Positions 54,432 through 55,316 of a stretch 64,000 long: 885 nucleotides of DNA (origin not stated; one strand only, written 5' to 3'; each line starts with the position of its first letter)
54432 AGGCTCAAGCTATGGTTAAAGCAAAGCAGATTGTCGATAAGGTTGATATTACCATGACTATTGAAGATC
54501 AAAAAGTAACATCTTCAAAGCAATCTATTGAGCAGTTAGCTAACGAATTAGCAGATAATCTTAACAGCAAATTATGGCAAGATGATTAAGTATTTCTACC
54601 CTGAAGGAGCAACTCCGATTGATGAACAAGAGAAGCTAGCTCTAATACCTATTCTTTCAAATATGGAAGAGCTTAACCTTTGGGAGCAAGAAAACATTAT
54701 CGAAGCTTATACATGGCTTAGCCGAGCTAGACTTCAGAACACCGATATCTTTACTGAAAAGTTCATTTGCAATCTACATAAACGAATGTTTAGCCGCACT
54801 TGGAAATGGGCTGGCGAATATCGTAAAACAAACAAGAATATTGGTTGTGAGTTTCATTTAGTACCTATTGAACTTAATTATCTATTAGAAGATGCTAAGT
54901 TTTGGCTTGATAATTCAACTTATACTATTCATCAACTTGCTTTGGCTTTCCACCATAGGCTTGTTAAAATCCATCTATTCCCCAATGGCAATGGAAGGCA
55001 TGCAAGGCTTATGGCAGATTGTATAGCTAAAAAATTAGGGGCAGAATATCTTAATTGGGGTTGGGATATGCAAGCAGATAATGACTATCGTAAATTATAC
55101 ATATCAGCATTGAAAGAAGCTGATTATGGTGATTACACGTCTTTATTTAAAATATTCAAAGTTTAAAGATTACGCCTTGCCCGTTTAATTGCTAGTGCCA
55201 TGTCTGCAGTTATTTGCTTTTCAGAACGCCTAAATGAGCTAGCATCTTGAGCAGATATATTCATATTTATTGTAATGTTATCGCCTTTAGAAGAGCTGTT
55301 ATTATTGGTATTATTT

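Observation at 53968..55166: HTH + Fic ('mobile mystery protein A/B'-like) module inserted antisense into the tail operon, with a triplicated 16 bp operator array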

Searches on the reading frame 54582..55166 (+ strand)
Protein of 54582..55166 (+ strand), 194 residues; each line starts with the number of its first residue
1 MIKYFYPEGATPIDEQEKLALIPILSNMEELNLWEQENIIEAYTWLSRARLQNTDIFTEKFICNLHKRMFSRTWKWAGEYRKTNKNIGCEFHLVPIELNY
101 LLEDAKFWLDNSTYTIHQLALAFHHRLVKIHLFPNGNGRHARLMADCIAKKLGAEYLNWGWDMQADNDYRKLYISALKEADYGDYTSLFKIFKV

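Call 3: search_protein_families(library=ncbifam, proteins=[window:54582-55166:+], max_evalue=0.01)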
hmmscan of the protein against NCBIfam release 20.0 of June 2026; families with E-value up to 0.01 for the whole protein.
window:54582-55166:+ (194 aa): 3 families
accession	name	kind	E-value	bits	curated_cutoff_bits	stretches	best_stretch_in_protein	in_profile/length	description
TIGR02613.1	mob_myst_B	hypoth_equivalog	1.2e-61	207.9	124.4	1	10-190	1-183/186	mobile mystery protein B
NF046029.1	ProtAdlyltaseNmFic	equivalog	3.4e-06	26.9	230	1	38-160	8-126/177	protein adenylyltransferase Fic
NF007672.0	PRK10347.1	equivalog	0.00021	21.1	181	1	60-193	57-190/200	putative adenosine monophosphate-protein transferase Fic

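Call 4: search_protein_families(library=pfam, proteins=[window:54582-55166:+], max_evalue=0.01)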
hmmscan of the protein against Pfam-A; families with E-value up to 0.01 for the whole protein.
window:54582-55166:+ (194 aa): 1 family
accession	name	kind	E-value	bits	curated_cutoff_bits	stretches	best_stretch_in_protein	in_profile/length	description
PF02661.23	Fic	-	1e-12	49.1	24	1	57-147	2-91/93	Fic/DOC family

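Call 9: find_homologous_proteins(query=window:54582-55166:+)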
Query window:54582-55166:+ (194 aa): 3895 proteins with E <= 0.001 among 3944 candidates; the best 120 are listed.
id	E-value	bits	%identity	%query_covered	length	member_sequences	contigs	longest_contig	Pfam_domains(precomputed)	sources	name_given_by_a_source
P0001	2.9e-131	453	100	100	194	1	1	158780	PF02661.24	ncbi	-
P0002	1.6e-70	255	60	98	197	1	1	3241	PF02661.24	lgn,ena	-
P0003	4.5e-69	250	60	98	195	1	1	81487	PF02661.24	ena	-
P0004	4.6e-69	250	58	97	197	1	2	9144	PF02661.24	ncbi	-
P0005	5.2e-69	250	59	99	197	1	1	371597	PF02661.24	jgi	jgi:Fic-DOC domain mobile mystery protein B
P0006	9.3e-69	249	60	97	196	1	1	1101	PF02661.24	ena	-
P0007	1.2e-68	249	60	97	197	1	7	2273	PF02661.24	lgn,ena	-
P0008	1.4e-68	249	59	98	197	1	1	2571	PF02661.24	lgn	-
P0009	1.6e-68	248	58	99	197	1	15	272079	PF02661.24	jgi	jgi:Fic-DOC domain mobile mystery protein B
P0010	1.7e-68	248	57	97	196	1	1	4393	PF02661.24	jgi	jgi:Fic-DOC domain mobile mystery protein B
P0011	1.7e-68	248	59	97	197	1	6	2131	PF02661.24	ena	-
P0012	2.7e-68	248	59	97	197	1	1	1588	PF02661.24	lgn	-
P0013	2.9e-68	248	59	97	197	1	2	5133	PF02661.24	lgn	-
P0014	2.9e-68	248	59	97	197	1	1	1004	PF02661.24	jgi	jgi:Fic-DOC domain mobile mystery protein B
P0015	3.0e-68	248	59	97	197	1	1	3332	PF02661.24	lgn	-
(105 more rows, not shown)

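Call 11: find_encoding_contigs(protein=P0001, flank=3000, max_places=3)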
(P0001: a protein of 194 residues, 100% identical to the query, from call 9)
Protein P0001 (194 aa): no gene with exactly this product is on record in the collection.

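Call 16: search_solved_structures(query=window:54582-55166:+, max_evalue=0.01, show_alignments=3)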
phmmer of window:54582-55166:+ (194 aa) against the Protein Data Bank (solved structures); distinct sequences matched with E-value up to 0.01: 30.
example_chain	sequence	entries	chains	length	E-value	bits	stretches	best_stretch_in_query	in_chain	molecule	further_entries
5jj6_A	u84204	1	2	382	9.7e-07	32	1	61-154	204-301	Adenosine monophosphate-protein transferase FICD homolog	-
5jj7_A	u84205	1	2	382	9.8e-07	32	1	61-154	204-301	Adenosine monophosphate-protein transferase FICD homolog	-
7xux_A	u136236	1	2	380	8.3e-06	28.9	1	38-185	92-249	Fido domain-containing protein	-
9yz5_A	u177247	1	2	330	8.8e-06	28.8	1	53-162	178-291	Protein adenylyltransferase FICD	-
6i7h_A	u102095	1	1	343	8.8e-06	28.8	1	51-162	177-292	Adenosine monophosphate-protein transferase FICD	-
6i7i_A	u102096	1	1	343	8.9e-06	28.8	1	51-162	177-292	Adenosine monophosphate-protein transferase FICD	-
4u04_A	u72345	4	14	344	9.3e-06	28.8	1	53-162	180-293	Adenosine monophosphate-protein transferase FICD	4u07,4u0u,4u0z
6i7g_A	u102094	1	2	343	9.4e-06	28.7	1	53-162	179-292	Adenosine monophosphate-protein transferase FICD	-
4u0s_A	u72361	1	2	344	9.6e-06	28.7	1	53-162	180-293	Adenosine monophosphate-protein transferase FICD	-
6i7j_A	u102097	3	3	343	1.2e-05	28.4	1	57-162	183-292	Adenosine monophosphate-protein transferase FICD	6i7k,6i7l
6zmd_B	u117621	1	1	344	1.6e-05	28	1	57-159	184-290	Protein adenylyltransferase FICD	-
4x2e_A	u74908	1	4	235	5.5e-05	26.2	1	56-188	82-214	Fic family protein putative filamentation induced by cAMP protein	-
4x2c_A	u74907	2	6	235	7.4e-05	25.8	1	56-188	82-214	Fic family protein putative filamentation induced by cAMP protein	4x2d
2vza_A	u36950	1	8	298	9.3e-05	25.5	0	55-81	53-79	CELL FILAMENTATION PROTEIN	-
2jk8_A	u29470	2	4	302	9.5e-05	25.5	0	55-81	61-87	PUTATIVE CELL FILAMENTATION PROTEIN (BEPA PROTEIN) | CELL FILAMENTATION PROTEIN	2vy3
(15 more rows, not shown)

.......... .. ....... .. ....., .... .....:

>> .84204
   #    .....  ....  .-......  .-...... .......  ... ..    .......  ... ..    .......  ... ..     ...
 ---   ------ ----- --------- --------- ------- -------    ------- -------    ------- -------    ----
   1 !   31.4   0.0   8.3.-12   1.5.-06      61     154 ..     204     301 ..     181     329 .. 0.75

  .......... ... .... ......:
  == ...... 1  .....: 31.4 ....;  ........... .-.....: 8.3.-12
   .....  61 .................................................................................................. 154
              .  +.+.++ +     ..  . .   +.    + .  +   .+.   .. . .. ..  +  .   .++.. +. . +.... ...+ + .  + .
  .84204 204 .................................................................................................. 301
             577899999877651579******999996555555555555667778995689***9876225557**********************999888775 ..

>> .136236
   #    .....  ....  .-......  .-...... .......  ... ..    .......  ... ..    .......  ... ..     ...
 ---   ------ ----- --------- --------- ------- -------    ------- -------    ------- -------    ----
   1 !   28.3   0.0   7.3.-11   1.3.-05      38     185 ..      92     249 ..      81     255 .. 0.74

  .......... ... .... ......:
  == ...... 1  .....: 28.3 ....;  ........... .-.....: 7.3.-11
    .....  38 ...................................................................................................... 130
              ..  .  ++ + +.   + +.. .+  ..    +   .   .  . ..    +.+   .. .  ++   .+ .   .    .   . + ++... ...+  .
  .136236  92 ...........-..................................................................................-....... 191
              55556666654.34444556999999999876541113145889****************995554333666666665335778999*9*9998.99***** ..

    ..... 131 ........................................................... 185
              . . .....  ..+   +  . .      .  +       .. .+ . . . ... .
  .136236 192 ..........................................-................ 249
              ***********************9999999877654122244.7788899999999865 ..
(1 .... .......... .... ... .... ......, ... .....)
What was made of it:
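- Closest known: CccR of Yersinia pseudotuberculosis. Same: It has the same active-site variant, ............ (call 16).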

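Call 18: search_protein_families(library=padloc, proteins=[window:54582-55166:+], max_evalue=0.1)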
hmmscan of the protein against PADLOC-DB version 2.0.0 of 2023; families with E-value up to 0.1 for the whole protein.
window:54582-55166:+ (194 aa): 9 families
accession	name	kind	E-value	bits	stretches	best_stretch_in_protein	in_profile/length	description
PDLC04839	PDC-S04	-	1.4e-22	78.4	1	24-192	27-198/205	-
PDLC04838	PDC-S04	-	5.1e-14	50.6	1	30-193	38-199/209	-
PDLC04837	PDC-S04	-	9.4e-12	42.7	1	57-193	85-221/234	-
PDLC03963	SoFic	-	3e-10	38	1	35-144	93-207/361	-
PDLC04840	PDC-S04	-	1.8e-09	35.7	1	28-190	46-209/227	-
PDLC04836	PDC-S04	-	1.3e-07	29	1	56-151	88-191/244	-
PDLC04842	PDC-S04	-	7.1e-07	27.1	1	27-160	12-141/202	-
PDLC04841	PDC-S04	-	6.7e-05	20.7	1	41-170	124-247/292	-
PDLC05078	PDC-S72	-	0.0017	15.5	0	114-182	171-233/377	-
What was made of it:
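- Closest known: SoFic and the PADLOC candidate PDC-S04. Same: PDC-S04 profiles match B over about 170 residues (1.4e-22, call 18).
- PADLOC candidate PDC-S04 matches at 1.4e-22 and SoFic at 3e-10 (call 18). The PADLOC defence-candidate family PDC-S04 matches B at 1.4e-22 (call 18). PDC-S04 is only a candidate family, and SoFic is a 361-aa class II protein matched at 3e-10 (call 18).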

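Call 19: search_protein_families(library=phrogs, proteins=[window:54582-55166:+], max_evalue=0.01)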
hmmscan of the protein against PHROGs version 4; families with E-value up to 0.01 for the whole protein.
window:54582-55166:+ (194 aa): 5 families
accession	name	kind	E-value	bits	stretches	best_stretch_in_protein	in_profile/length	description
phrog_11900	-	unknown function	1.1e-10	42.4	1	36-147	55-173/230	-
phrog_23170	-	unknown function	2.1e-10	41.6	1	52-184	37-176/191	-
phrog_12747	-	unknown function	4.7e-09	37.1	1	50-155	45-162/211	-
phrog_5978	-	unknown function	5.1e-09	36.7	1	50-149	105-218/364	-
phrog_10690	-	unknown function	1e-07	32.3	1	53-178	193-325/346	-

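Call 25: find_related_loci(query=A2, collection=viral_contigs, flank=6000)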
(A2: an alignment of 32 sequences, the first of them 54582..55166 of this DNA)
Query A2 (194 aa) in viral_contigs; peptide patterns used: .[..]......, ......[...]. (x = any residue, [..] = any of these).
59 stretches matched a pattern; 23 encode a relative of the query (tblastn E <= 1e-3); 23 distinct loci.
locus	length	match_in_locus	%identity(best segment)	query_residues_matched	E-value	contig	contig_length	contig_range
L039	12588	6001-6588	58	1-193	3e-73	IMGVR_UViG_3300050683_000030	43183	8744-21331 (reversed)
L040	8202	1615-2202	58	1-193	3e-73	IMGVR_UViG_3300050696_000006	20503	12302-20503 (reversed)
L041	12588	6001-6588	58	1-193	3e-73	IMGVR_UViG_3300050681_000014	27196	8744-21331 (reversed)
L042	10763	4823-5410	59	1-193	2e-72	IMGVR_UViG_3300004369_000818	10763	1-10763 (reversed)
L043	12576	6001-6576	55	1-189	2e-69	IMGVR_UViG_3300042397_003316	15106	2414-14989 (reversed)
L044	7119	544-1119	55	1-189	2e-69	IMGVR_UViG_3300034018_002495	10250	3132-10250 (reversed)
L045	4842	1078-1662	52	2-193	2e-65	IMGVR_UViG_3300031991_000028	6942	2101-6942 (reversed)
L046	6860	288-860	48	6-194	2e-55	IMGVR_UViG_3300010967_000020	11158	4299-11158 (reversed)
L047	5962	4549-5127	45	1-193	2e-52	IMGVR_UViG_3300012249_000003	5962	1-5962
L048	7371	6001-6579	45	1-193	2e-52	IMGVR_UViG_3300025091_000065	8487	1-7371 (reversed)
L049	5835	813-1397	43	1-193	2e-51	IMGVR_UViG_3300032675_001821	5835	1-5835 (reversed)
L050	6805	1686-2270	42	1-193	2e-51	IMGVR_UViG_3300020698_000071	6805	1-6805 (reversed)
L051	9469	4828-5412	42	1-193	2e-51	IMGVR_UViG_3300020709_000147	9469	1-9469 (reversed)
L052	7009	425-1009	43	1-193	2e-51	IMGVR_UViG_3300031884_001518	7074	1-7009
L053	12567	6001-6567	42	1-188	1e-49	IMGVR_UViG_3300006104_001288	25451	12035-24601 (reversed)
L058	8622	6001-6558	44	6-188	3e-45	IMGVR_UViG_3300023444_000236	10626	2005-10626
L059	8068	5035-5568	43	10-189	1e-43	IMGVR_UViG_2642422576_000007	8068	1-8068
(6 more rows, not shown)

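Call 26: find_related_loci(query=A2, collection=metagenome_contigs, flank=4000)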
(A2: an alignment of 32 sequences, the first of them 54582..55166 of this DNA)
Query A2 (194 aa) in metagenome_contigs; peptide patterns used: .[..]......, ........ (x = any residue, [..] = any of these).
600 stretches matched a pattern (row limit reached: there are more); 573 encode a relative of the query (tblastn E <= 1e-3); the best 80 are kept; 80 distinct loci.
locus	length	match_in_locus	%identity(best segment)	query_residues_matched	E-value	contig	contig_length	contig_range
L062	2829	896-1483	56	1-193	2e-68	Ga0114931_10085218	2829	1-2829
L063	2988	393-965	56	5-192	3e-68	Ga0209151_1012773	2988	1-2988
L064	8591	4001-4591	52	1-194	1e-66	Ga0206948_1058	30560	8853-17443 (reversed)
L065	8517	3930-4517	52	5-192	3e-64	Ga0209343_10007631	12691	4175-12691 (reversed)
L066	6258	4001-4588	53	1-192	2e-64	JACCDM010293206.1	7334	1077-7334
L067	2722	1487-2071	50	5-192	3e-61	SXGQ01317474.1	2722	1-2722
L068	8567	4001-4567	51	6-193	4e-59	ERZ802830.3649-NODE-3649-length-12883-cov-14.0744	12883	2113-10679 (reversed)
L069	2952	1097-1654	51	6-188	1e-58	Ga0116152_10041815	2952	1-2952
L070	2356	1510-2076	51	1-188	7e-57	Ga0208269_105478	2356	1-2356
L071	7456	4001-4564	47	2-188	1e-56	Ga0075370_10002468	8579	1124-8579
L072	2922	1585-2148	47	8-193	2e-56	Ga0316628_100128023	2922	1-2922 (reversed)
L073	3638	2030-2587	49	7-190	3e-56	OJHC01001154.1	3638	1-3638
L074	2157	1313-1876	48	2-189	8e-57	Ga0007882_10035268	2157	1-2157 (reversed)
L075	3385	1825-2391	48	6-190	1e-55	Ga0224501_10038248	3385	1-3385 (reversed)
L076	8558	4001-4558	48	7-190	2e-55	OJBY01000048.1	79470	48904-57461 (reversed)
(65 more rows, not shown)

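Call 44: predict_structure(alignment_id=A2)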
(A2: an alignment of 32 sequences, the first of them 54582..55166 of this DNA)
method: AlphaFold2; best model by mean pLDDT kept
length: 194 residues; sequences in the alignment: 32
mean_pLDDT: 86.4   pTM: 0.84
mean pLDDT of the five models: 86.4, 85.9, 85.8, 82.5, 81.9
residues with pLDDT >= 90: 100; 70-90: 75; 50-70: 18; < 50: 1
segments of 3 or more residues with pLDDT < 50: none
pLDDT, mean of each block of 10 residues (from residue 1): 55 75 77 82 83 93 93 90 85 96 97 97 95 87 94 88 68 92 94 87
secondary structure, 60 per line:
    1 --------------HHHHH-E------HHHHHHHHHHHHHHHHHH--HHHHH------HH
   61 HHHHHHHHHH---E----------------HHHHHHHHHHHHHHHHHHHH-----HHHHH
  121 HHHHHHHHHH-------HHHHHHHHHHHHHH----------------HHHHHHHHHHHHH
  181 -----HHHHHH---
elements in order: H15-19 H28-45 H48-52 H59-70 H91-110 H116-130 H138-151 H168-180 H186-191

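Call 48: fold_search(model_id=the predicted structure, library=pdb)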
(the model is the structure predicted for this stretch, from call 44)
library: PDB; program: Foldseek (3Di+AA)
matches with E <= 10: 154; with E <= 0.001: 76
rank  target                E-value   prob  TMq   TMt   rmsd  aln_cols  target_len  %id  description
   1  9yz5_A                7.3e-06  1.00  0.71  0.43   5.7       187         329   22  human FicD bound with farnesyl pyrophosphate (released 2026-02-25)
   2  6i7h                  9.9e-06  1.00  0.70  0.43   5.7       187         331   22  Crystal structure of dimeric FICD mutant K256S (released 2019-09-25)
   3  4u0u_A                1.1e-05  1.00  0.70  0.42   5.8       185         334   21  Wild type eukaryotic fic domain containing protein with ADP (released 2014-12-10)
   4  4u0z_H                1.2e-05  1.00  0.70  0.44   5.8       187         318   22  Eukaryotic Fic Domain containing protein with bound APCPP (released 2014-12-10)
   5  4u0z_D                1.2e-05  1.00  0.70  0.43   5.8       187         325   22  Eukaryotic Fic Domain containing protein with bound APCPP (released 2014-12-10)
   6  4u0z_F                1.3e-05  1.00  0.70  0.44   5.8       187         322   22  Eukaryotic Fic Domain containing protein with bound APCPP (released 2014-12-10)
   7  4u0z_B                1.3e-05  1.00  0.70  0.43   5.8       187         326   22  Eukaryotic Fic Domain containing protein with bound APCPP (released 2014-12-10)
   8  4u0z_C                1.3e-05  1.00  0.70  0.43   5.8       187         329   22  Eukaryotic Fic Domain containing protein with bound APCPP (released 2014-12-10)
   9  4u0s_A                1.3e-05  1.00  0.69  0.43   5.9       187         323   22  Structure of Eukaryotic fic domain containing protein with ADP (released 2014-12-10)
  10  6i7j                  1.4e-05  1.00  0.71  0.42   3.6       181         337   21  Crystal structure of monomeric FICD mutant L258D (released 2019-09-25)
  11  4u04_A                1.4e-05  1.00  0.70  0.44   5.7       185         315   21  Structure of a eukaryotic fic domain containing protein (released 2014-12-10)
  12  4u0s_B                1.5e-05  1.00  0.68  0.42   5.9       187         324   22  Structure of Eukaryotic fic domain containing protein with ADP (released 2014-12-10)
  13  4u04_B                1.6e-05  1.00  0.70  0.43   5.8       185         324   21  Structure of a eukaryotic fic domain containing protein (released 2014-12-10)
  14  4u0z_A                1.6e-05  1.00  0.70  0.44   5.8       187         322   22  Eukaryotic Fic Domain containing protein with bound APCPP (released 2014-12-10)
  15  4u0z_G                1.7e-05  1.00  0.70  0.44   5.8       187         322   22  Eukaryotic Fic Domain containing protein with bound APCPP (released 2014-12-10)
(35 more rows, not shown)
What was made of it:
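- Closest known: Class I Fic toxin-antitoxin pairs: VbhT/VbhA and FicT/FicA. Same: Its model superposes over nearly the full length on VbhT and EcFicT (TMt 0.68-0.75, call 48).
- Family and fold: calls 3, 4, 44 and 48. Some Fic proteins are regulators rather than toxins: FICD, the top Foldseek match, both AMPylates and de-AMPylates BiP (entry titles in call 48). structural similarity over the full length to the FicT and VbhT toxins (call 48).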

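Call 57: search_protein_families(library=pfam, proteins=[L053:4048-5094:-, L053:6590-7873:-, L053:7848-9794:-, L053:9843-11150:-, L058:11-4588:+, L058:4588-5184:+, L058:6795-8192:+, L059:5653-8031:-, L059:3418-4386:+, L064:4613-5743:-], max_evalue=0.001)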
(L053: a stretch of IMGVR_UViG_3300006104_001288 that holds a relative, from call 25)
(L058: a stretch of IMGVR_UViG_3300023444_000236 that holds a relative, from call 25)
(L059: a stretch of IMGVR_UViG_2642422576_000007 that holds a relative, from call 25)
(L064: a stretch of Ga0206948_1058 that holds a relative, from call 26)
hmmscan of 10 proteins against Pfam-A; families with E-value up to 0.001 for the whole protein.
L053:4048-5094:- (348 aa): 0 families

L053:6590-7873:- (427 aa): 0 families

L053:7848-9794:- (648 aa): 2 families
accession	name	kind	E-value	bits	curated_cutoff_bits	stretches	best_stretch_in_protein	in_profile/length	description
PF16510.12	P22_portal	-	6.4e-05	22.1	26.1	0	205-296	142-217/594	Phage P22-like portal protein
PF23899.1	SU10_portal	-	0.0003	19.8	30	1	114-347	109-340/593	Phage SU10 portal protein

L053:9843-11150:- (435 aa): 0 families

L058:11-4588:+ (1525 aa): 1 family
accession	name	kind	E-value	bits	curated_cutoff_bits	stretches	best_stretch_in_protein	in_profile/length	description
PF04233.19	Phage_Mu_F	-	2e-11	45.1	29.6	1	159-274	2-111/112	Phage Mu protein F like protein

L058:4588-5184:+ (198 aa): 0 families

L058:6795-8192:+ (465 aa): 1 family
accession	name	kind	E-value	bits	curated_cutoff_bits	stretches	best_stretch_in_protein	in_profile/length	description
PF02086.21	MethyltransfD12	-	6.9e-16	59.2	22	1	47-199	1-140/253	D12 class N6 adenine-specific DNA methyltransferase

L059:5653-8031:- (792 aa): 3 families
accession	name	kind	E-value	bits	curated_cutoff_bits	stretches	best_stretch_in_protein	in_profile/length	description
PF00015.26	MCPsignal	-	1.1e-27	97.4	34.6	1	421-578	12-169/172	Methyl-accepting chemotaxis protein (MCP) signalling domain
PF01814.28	Hemerythrin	-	2.3e-09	38.2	25.3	1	666-781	2-124/127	Hemerythrin HHE cation binding domain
PF00672.30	HAMP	-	3.3e-09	37.4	25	1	252-306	1-53/53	HAMP domain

L059:3418-4386:+ (322 aa): 0 families

L064:4613-5743:- (376 aa): 4 families
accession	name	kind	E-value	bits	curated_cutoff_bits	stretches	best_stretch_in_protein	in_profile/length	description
PF16576.10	HlyD_D23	-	4.7e-17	62.4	30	1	93-286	20-209/214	Barrel-sandwich domain of CusB or HlyD membrane-fusion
PF13437.12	HlyD_3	-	1.9e-15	57.9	22.2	1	189-282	2-97/106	HlyD family secretion protein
PF00364.28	Biotin_lipoyl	-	7.8e-06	26.1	22.1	0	93-123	43-73/73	Biotin-requiring enzyme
PF13533.13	Biotin_lipoyl_2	-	0.00084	19.6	29.8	0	93-124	1-32/32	Biotin-lipoyl like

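Call 58: search_protein_families(library=phrogs, proteins=[L053:4048-5094:-, L053:6590-7873:-, L053:9843-11150:-, L053:3650-4036:-], max_evalue=0.001)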
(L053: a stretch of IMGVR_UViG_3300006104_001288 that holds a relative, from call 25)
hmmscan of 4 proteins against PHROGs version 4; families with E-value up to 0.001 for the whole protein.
L053:4048-5094:- (348 aa): 1 family
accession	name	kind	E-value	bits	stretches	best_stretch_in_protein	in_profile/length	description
phrog_9953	-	head and packaging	1.7e-35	124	1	8-345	9-326/329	major head protein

L053:6590-7873:- (427 aa): 0 families

L053:9843-11150:- (435 aa): 5 families
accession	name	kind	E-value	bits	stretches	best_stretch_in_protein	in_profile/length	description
phrog_2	-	head and packaging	6.6e-35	122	1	7-432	266-594/807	terminase large subunit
phrog_979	-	head and packaging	8.2e-31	108.3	2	1-160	147-304/642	terminase large subunit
phrog_5653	-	head and packaging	1.1e-10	42.5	1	247-432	17-182/199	terminase large subunit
phrog_9526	-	head and packaging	4e-08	34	1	1-160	4-165/280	terminase large subunit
phrog_10250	-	head and packaging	7.3e-06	26.9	1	244-428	29-213/228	terminase large subunit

L053:3650-4036:- (128 aa): 0 families

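Call 64: search_dna_similar(query=window:54582-55166:+, collection=phages, mode=protein, max_evalue=1e-10, max_rows=25)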
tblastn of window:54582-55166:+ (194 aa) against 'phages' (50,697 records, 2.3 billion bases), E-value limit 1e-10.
No match.
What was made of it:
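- Tried and rejected: Cultured phage genomes gave no homologue of B at E <= 1e-10 (call 64).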
